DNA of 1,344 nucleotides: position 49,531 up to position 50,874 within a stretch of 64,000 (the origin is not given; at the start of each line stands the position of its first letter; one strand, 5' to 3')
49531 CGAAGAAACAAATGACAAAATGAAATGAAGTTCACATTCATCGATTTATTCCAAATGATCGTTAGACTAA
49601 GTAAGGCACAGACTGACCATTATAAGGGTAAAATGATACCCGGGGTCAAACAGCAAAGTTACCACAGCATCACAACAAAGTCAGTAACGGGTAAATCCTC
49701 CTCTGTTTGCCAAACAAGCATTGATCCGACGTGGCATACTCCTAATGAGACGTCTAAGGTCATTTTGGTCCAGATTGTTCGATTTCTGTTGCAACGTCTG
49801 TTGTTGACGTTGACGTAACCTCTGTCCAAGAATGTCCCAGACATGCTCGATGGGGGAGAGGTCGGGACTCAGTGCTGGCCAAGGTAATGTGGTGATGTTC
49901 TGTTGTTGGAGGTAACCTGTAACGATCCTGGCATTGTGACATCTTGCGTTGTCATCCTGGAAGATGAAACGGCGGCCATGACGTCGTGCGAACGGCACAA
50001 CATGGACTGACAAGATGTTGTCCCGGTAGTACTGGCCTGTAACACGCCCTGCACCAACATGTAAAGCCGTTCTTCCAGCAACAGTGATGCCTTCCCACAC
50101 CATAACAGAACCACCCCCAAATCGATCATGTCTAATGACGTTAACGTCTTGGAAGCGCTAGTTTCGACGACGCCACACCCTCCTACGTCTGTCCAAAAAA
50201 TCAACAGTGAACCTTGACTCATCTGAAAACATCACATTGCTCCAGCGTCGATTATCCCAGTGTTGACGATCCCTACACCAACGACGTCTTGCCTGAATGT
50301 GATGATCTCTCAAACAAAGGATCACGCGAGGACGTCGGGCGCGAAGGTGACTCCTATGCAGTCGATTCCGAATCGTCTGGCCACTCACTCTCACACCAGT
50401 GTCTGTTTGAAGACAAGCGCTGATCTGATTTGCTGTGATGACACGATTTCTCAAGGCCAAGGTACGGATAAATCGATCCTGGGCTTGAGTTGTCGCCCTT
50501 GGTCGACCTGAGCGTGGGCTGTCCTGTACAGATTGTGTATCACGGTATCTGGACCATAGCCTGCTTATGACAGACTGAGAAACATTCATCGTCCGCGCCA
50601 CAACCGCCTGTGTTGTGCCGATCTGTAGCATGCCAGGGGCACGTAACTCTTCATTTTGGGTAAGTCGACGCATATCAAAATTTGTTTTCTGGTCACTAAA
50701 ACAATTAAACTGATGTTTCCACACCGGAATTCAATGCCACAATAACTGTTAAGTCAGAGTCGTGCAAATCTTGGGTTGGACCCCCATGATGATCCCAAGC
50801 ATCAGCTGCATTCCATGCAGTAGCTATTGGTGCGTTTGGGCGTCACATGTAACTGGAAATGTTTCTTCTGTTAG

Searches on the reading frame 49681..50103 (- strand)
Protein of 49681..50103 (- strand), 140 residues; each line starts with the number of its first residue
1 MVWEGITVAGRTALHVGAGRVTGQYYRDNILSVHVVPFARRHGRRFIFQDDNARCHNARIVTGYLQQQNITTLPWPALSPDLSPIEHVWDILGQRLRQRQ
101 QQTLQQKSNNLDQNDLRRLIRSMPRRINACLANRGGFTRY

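Call 28: find_encoding_contigs(protein=window:49681-50103:-, flank=2000, max_places=4)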
Protein window:49681-50103:- (140 aa): no gene with exactly this product is on record in the collection.

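Call 51: search_protein_families(library=pfam, max_evalue=0.001, proteins=[window:49684-50103:-])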
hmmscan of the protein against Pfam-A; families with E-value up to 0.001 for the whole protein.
window:49684-50103:- (140 aa): 1 family
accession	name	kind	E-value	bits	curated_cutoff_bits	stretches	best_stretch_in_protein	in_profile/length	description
PF13358.12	DDE_3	-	3.7e-10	40.3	28.6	1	40-103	73-141/146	DDE superfamily endonuclease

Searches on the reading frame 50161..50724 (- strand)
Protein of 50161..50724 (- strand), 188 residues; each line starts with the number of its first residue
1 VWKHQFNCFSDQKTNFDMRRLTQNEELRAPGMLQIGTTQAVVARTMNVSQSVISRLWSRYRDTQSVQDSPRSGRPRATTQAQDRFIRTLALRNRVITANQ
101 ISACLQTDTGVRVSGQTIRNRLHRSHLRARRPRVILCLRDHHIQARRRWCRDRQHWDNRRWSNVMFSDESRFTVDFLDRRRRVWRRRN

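Call 51: search_protein_families(library=pfam, max_evalue=0.001, proteins=[window:50161-50724:-])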
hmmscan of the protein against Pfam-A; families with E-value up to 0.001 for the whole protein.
window:50161-50724:- (188 aa): 3 families
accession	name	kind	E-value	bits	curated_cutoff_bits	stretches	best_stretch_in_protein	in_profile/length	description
PF01498.24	HTH_Tnp_Tc3_2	-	4e-14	53.1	31.5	1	83-154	1-71/72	Transposase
PF13565.12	HTH_32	-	2.5e-08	34.8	33.7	1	53-122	2-73/73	Homeodomain-like domain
PF13551.12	HTH_29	-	0.00099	19.6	28.1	0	37-82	12-62/64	Winged helix-turn helix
